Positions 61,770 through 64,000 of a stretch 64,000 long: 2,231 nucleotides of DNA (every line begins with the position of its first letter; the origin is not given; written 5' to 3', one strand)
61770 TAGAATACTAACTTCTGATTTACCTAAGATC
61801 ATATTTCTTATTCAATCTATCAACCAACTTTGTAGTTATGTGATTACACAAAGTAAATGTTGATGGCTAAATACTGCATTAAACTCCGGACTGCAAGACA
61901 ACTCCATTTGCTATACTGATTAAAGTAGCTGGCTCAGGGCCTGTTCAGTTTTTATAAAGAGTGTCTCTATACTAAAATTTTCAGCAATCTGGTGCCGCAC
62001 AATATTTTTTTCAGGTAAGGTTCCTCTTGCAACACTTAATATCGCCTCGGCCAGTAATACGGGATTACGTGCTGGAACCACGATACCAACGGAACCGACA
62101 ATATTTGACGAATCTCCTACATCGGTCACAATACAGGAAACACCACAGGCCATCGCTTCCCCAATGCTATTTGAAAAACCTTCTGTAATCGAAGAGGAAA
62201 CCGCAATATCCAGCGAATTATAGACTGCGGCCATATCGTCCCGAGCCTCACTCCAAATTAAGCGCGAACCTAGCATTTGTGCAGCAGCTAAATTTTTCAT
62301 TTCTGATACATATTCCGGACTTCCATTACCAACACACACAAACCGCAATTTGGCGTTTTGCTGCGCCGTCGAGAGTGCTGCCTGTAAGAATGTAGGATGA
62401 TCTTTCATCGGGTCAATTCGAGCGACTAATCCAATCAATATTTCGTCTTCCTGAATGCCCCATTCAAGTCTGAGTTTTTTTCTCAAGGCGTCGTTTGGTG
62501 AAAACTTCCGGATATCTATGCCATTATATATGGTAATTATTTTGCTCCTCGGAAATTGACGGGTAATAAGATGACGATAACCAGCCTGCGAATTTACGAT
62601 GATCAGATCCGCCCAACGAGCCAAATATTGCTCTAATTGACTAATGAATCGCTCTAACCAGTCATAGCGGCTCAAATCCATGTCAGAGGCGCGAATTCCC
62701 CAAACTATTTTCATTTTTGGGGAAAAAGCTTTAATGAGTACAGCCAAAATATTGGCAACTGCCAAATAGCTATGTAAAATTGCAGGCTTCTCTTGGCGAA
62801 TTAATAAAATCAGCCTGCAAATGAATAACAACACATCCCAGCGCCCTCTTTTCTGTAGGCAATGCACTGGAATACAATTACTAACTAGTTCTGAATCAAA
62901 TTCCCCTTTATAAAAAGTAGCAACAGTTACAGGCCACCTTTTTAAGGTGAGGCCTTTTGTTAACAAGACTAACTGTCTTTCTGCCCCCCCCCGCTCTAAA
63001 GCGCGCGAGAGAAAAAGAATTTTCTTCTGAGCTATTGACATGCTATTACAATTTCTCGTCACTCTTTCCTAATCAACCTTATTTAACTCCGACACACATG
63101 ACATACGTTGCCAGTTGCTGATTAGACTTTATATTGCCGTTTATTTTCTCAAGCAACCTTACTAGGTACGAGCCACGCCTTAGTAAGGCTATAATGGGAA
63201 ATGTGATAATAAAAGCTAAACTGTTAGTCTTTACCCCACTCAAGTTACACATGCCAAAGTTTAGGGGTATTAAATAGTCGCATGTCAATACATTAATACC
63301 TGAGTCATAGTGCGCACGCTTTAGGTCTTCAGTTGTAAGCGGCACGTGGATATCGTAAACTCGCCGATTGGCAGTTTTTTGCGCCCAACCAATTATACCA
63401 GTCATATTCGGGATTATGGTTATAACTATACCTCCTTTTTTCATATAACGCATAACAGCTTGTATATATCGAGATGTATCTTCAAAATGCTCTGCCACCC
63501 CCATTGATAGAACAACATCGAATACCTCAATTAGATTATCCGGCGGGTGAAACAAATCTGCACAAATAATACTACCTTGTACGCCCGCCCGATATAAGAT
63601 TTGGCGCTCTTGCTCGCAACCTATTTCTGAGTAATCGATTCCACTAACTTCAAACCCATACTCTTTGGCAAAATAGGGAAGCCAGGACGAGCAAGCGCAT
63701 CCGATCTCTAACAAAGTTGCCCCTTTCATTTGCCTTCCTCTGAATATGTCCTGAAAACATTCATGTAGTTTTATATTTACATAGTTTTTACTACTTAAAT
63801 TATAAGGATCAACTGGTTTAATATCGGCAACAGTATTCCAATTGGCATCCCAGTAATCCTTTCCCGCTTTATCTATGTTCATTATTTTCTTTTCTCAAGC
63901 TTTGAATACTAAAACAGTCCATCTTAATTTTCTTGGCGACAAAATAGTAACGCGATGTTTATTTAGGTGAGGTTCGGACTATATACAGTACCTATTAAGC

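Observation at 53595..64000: O-antigen/EPS-type biosynthesis cluster with a compositional mosaic: GC-rich wecA/GT/asnB joined to an AT-rich GT/methyltransferase/polymerase block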

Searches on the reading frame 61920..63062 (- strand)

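Call 5: search_protein_families(library=pfam, proteins=[window:61920-63062:-])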
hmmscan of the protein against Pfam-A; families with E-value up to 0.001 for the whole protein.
window:61920-63062:- (380 aa): 5 families
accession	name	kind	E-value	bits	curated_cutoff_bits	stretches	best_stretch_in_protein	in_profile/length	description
PF13692.12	Glyco_trans_1_4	-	2.6e-24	86.5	27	1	209-344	3-139/142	Glycosyl transferases group 1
PF00534.26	Glycos_transf_1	-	6.4e-22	78.3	26.4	1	196-348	4-159/172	Glycosyl transferases group 1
PF13439.12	Glyco_transf_4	-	2.7e-20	73.5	28.5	1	25-185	2-169/170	Glycosyltransferase Family 4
PF13579.12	Glyco_trans_4_4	-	2.1e-14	54.6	29.7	1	25-181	1-158/158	Glycosyl transferase 4-like domain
PF13477.12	Glyco_trans_4_2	-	4.3e-06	27.4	23.4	1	35-158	17-139/139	Glycosyl transferase 4-like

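Call 6: search_protein_families(library=ncbifam, proteins=[window:61920-63062:-])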
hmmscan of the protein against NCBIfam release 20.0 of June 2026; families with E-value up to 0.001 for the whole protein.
window:61920-63062:- (380 aa): 27 families (the best 25 are shown)
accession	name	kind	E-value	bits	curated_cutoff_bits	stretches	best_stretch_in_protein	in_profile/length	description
TIGR03088.1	stp2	hypoth_equivalog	3.1e-41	141.7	409.05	1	21-368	10-362/374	TIGR03088 family PEP-CTERM/XrtA system glycosyltransferase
TIGR03449.1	mycothiol_MshA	equivalog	2.8e-18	66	462.5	1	144-356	158-378/406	D-inositol-3-phosphate glycosyltransferase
TIGR04063.1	stp3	hypoth_equivalog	1.6e-16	60.2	442.05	1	83-347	83-360/397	TIGR04063 family PEP-CTERM/XrtA system glycosyltransferase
NF041876.1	EPS_EpsE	equivalog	2.1e-15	56.9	400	1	174-363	187-380/389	exopolysaccharide biosynthesis GT4 family glycosyltransferase EpsE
NF038011.1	PelF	equivalog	9.9e-15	54.5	100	1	126-344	234-454/489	GT4 family glycosyltransferase PelF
NF038298.1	EPS_HpsO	equivalog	9.9e-15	54.2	575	1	76-345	73-350/388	hormogonium polysaccharide biosynthesis glycosyltransferase HpsO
TIGR02149.1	glgA_Coryne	subfamily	1.1e-14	54.3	302.4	1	143-332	137-334/391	glycogen synthase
TIGR03999.1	thiol_BshA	equivalog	1.7e-14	53.5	273.7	1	84-367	76-361/375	N-acetyl-alpha-D-glucosaminyl L-malate synthase BshA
TIGR04157.1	glyco_rSAM_CFB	subfamily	1.9e-13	50.2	400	1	144-320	163-337/406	TIGR04157 family glycosyltransferase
NF011726.0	PRK15179.1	equivalog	8.2e-11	40.9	733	1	170-369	479-684/694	Vi polysaccharide biosynthesis protein TviE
NF046085.1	XrtY_assoc_Gly1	equivalog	1e-10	41.1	400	1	164-354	173-356/387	XrtY-associated glycosyltransferase XYAG1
NF053787.1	GlcN_PG_synth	equivalog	1.6e-10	40.4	480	1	150-368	143-348/361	N-acetylglucosaminyl phosphatidylglycerol synthase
TIGR04047.1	MSMEG_0565_glyc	hypoth_equivalog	3.3e-10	39.6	259.85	1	150-348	138-342/373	MSMEG_0565 family glycosyltransferase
NF050063.1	ProtGlycPglJ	equivalog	7.5e-10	38.5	500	1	100-315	93-297/363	N-acetylgalactosamine-N,N'-diacetylbacillosaminyl-diphospho-undecaprenol 4-alpha-N-acetylgalactosaminyltransferase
NF038229.1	Glyco4_Geo_Pelo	equivalog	1.5e-09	37.3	400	1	172-317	132-271/338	GPMC system family 4 glycosyltransferase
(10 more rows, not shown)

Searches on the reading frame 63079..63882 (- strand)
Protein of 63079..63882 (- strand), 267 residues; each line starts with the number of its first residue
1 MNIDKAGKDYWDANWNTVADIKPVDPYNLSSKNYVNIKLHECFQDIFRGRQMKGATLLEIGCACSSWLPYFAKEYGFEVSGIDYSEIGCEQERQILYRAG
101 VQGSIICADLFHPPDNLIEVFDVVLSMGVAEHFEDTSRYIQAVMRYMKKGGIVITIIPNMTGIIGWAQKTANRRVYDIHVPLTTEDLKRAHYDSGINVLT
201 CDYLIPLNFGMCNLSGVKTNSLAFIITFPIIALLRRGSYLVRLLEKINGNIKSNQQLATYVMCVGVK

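Call 5: search_protein_families(library=pfam, proteins=[window:63079-63882:-])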
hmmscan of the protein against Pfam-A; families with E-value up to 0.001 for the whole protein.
window:63079-63882:- (267 aa): 6 families
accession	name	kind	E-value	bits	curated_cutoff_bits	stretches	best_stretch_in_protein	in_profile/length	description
PF08241.18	Methyltransf_11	-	8.4e-12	46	21.2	1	58-154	1-94/95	Methyltransferase domain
PF13489.12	Methyltransf_23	-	1.7e-11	44.6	27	1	50-198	19-161/164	Methyltransferase domain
PF13649.12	Methyltransf_25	-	1.3e-10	42.2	27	1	58-151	2-97/97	Methyltransferase domain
PF08242.18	Methyltransf_12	-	1.8e-09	38.7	30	1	58-152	1-97/98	Methyltransferase domain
PF13847.12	Methyltransf_31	-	1.4e-08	35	27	1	53-159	3-113/145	Methyltransferase domain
PF02353.26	CMAS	-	4.5e-08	33.2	27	1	53-154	62-163/273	Mycolic acid cyclopropane synthetase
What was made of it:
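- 63079..63882 (-): SAM-dependent methyltransferase MT2 (267 aa); the gene with the lowest GC in the window. Pfam Methyltransf_11, E 8.4e-12 (call 5).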

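Call 6: search_protein_families(library=ncbifam, proteins=[window:63079-63882:-])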
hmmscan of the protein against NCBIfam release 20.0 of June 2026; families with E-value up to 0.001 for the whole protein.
window:63079-63882:- (267 aa): 6 families
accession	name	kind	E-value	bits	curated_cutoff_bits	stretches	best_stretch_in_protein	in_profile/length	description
TIGR01983.1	UbiG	equivalog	4.1e-09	36.1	102.95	1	15-155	13-151/228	bifunctional 2-polyprenyl-6-hydroxyphenol methylase/3-demethylubiquinol 3-O-methyltransferase UbiG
NF008686.0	PRK11705.1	equivalog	3.7e-08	32.8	400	1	53-154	167-264/383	cyclopropane fatty acyl phospholipid synthase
NF040703.1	cyclopro_CfaB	exception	1.5e-07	30.6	650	1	50-154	156-262/393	C17 cyclopropane fatty acid synthase CfaB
NF041675.1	sarc_dimgly_tmase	equivalog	7e-07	29.5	550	1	57-156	70-170/278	sarcosine/dimethylglycine N-methyltransferase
NF045667.1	MTase_DVU1556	equivalog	7.7e-05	22.2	155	1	53-154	22-118/213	DVU_1556 family methyltransferase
NF045882.1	PLipidMtase_Leg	equivalog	0.00056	19.7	390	1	48-154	37-142/207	phospholipid N-methyltransferase PmtA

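Call 7: find_encoding_contigs(protein=window:63079-63882:-, flank=10000, max_places=6)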
Protein window:63079-63882:- (267 aa): 1 contig read that carries it; 1 place shown.
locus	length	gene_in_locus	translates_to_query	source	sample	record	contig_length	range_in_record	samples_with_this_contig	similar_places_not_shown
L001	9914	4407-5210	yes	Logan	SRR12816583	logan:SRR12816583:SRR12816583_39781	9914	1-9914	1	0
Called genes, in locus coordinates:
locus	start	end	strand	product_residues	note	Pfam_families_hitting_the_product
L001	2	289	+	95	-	?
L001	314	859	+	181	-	PF00908:dTDP_sugar_isom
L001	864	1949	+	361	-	PF01073:3Beta_HSD, PF01370:Epimerase, PF02719:Polysacc_synt_2, PF04321:RmlD_sub_bind, PF07993:NAD_binding_4, PF16363:GDP_Man_Dehyd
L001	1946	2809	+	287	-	PF00483:NTP_transferase, PF12804:NTP_transf_3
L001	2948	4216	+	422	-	PF03023:MurJ, PF01554:MatE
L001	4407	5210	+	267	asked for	PF13489:Methyltransf_23, PF02353:CMAS, PF13847:Methyltransf_31, PF08241:Methyltransf_11, PF08242:Methyltransf_12, PF13649:Methyltransf_25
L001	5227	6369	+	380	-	PF13439:Glyco_transf_4, PF13477:Glyco_trans_4_2 (weak), PF13579:Glyco_trans_4_4, PF00534:Glycos_transf_1, PF13692:Glyco_trans_1_4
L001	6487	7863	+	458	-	-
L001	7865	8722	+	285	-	PF13489:Methyltransf_23, PF08241:Methyltransf_11, PF08242:Methyltransf_12, PF13649:Methyltransf_25, PF13847:Methyltransf_31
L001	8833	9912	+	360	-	?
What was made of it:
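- On Three-component periplasmic glycosylation system: No GT2 is encoded in the window or in L001 (calls 5, 7).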

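Call 24: search_protein_families(library=pfam, proteins=[L001:2948-4216:+], max_evalue=0.01)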
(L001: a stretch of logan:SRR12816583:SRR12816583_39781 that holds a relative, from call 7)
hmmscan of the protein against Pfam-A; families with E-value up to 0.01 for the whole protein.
L001:2948-4216:+ (422 aa): 2 families
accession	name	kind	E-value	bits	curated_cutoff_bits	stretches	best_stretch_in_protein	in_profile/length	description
PF03023.19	MurJ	-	6.1e-58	197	27.4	1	14-415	2-404/451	Lipid II flippase MurJ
PF01554.23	MatE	-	4.9e-08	33.3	24.9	1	215-380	1-160/161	MatE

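Call 89: search_protein_families(library=ncbifam, proteins=[L001:314-859:+, L001:864-1949:+, L001:1946-2809:+, L001:2948-4216:+], max_evalue=1e-10)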
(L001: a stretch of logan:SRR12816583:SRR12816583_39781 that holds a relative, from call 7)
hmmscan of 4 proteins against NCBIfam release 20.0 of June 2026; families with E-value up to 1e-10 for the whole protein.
L001:314-859:+ (181 aa): 1 family
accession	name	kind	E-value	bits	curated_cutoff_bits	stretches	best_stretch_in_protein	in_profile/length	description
TIGR01221.1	rmlC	equivalog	8.3e-78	260.2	155.75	1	6-178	6-176/176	dTDP-4-dehydrorhamnose 3,5-epimerase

L001:864-1949:+ (361 aa): 17 families
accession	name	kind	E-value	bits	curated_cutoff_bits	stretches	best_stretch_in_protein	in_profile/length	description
TIGR01181.1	dTDP_gluc_dehyt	equivalog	8.5e-149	494.9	365.1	1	4-339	2-320/321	dTDP-glucose 4,6-dehydratase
NF007490.0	PRK10084.1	subfamily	1.7e-145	484.6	649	1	4-357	3-360/361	dTDP-glucose 4,6-dehydratase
NF007582.0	PRK10217.1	equivalog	3.7e-141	470.4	698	1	1-344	1-345/355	dTDP-glucose 4,6-dehydratase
TIGR04180.1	EDH_00030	hypoth_equivalog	2.7e-40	138.3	475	1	4-277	1-262/297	NAD-dependent 4,6-dehydratase LegB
TIGR01179.1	galE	equivalog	3.5e-36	124.7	262.3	1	4-331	2-326/332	UDP-glucose 4-epimerase GalE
TIGR02622.1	CDP_4_6_dhtase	equivalog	2.7e-25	89.3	278.45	1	2-332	5-332/352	CDP-glucose 4,6-dehydratase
TIGR01472.1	gmd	equivalog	1.4e-21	77.1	415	1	4-272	3-269/342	GDP-mannose 4,6-dehydratase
TIGR02197.1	heptose_epim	equivalog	5.3e-21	75.1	274.6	1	4-332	1-315/316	ADP-glyceromanno-heptose 6-epimerase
NF007956.0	PRK10675.1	subfamily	1.6e-20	73.6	394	1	3-334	2-333/338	UDP-glucose 4-epimerase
NF011728.1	PRK15181.1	equivalog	4.7e-19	68.6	760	1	4-332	18-339/348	Vi polysaccharide biosynthesis UDP-N-acetylglucosaminuronic acid C-4 epimerase TviC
NF043036.1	ErythonDh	equivalog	6.8e-17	61.6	325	1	3-176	2-164/321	D-erythronate dehydrogenase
TIGR03466.1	HpnA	hypoth_equivalog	1.3e-16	60.4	367.65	1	3-272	2-247/327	hopanoid-associated sugar epimerase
NF052578.1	StrlDmthSdmBMthl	equivalog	2.4e-14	53.9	600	1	3-282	2-250/328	sterol demethylase protein SdmB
NF042422.1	oxyalk_red_OleD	equivalog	9.8e-13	48.2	580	1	3-267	2-246/329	2-alkyl-3-oxoalkanoate reductase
NF047922.1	GDPFucSynFcl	equivalog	2.2e-11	43.8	500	0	157-333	130-304/308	GDP-L-fucose synthase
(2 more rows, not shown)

L001:1946-2809:+ (287 aa): 12 families
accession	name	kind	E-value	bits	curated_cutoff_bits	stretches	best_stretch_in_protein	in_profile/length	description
TIGR01207.1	rmlA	equivalog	3.2e-137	456.3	360.65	1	2-286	1-285/286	glucose-1-phosphate thymidylyltransferase RfbA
NF012024.0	PRK15480.1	equivalog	1.2e-123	411.9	588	1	2-285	5-288/292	glucose-1-phosphate thymidylyltransferase RfbA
TIGR01208.1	rmlA_long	equivalog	4e-56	190.4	320.25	1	2-238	1-235/353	glucose-1-phosphate thymidylyltransferase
TIGR03992.1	Arch_glmU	subfamily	1.3e-42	146.1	292.1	1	1-236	1-226/393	bifunctional sugar-1-phosphate nucleotidylyltransferase/acetyltransferase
NF041313.1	UDPGP_AglF_Halo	equivalog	1.1e-31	110.1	400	1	1-227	1-224/234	UTP--glucose-1-phosphate uridylyltransferase AglF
NF041173.1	Sug_nt_acttase_Thmprot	equivalog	2.1e-29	102.7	600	1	1-237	1-227/405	bifunctional sugar-1-phosphate nucleotidylyltransferase/acetyltransferase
NF052502.1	man1P_GTase_Rv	exception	6.6e-25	87.7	440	1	3-235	3-228/352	mannose-1-phosphate guanylyltransferase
TIGR01099.1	galU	equivalog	1.1e-22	80.9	326.8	1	73-209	94-239/261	UTP--glucose-1-phosphate uridylyltransferase GalU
NF045761.1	NAMPUrTaseMurU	equivalog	3.9e-20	72.7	250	1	1-233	1-223/226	N-acetylmuramate alpha-1-phosphate uridylyltransferase MurU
NF003670.0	PRK05293.1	equivalog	2.9e-13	49.5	470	0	119-202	141-220/382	glucose-1-phosphate adenylyltransferase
NF049965.1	GlMnHpPGnyltfHddC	equivalog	1.3e-12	47.8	300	1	1-177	1-168/221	D-glycero-D-manno-heptose 1-phosphate guanosyltransferase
NF009928.0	PRK13389.1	equivalog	4.4e-12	45.7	548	0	2-57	10-65/302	UTP--glucose-1-phosphate uridylyltransferase GalU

L001:2948-4216:+ (422 aa): 2 families
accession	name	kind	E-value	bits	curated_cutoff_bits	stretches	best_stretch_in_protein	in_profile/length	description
TIGR01695.1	murJ_mviN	equivalog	5.6e-61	206.8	235.55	1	3-414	17-430/506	murein biosynthesis integral membrane protein MurJ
TIGR00797.1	matE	subfamily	3.2e-11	42.8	147.4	1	215-414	1-195/396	MATE family efflux transporter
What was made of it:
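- Gene families: calls 5, 6, 89.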
